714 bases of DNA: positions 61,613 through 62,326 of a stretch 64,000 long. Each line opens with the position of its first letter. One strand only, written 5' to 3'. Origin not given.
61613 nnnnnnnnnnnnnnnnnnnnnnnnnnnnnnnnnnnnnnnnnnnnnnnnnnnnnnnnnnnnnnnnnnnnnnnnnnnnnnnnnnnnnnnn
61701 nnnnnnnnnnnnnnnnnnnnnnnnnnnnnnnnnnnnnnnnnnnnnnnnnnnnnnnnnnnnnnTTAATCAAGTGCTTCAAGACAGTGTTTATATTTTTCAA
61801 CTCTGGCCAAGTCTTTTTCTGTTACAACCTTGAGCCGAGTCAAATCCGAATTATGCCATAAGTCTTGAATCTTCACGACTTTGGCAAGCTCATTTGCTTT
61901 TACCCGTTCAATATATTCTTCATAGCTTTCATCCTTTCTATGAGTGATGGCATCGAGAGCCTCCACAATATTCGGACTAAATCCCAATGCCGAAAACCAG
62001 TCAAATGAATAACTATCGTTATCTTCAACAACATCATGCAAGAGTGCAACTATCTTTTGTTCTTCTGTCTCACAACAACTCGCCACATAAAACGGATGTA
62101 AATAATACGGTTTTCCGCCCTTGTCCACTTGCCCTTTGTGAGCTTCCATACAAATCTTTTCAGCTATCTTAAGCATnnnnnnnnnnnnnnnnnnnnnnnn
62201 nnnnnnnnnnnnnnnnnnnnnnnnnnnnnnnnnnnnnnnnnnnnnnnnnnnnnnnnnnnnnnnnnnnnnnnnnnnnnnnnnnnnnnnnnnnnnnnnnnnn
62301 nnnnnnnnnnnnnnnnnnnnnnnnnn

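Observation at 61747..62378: Toxin-less immunity-like + alarmone-hydrolase pair: candidate orphan defence against (p)ppApp/(p)ppGpp-synthesising toxins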

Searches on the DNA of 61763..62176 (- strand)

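Call 100: search_rna_families(source=L016, start=1, end=300, threshold=evalue, max_evalue=0.01)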
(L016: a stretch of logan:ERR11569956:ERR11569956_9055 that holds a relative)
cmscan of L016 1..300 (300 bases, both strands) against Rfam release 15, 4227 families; matches with E-value up to 0.01: 1.
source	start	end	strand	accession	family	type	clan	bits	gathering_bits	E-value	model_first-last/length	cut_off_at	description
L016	1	56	+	RF00005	tRNA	Gene; tRNA;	CL00001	36.3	29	2.8e-06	17-71/71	5'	tRNA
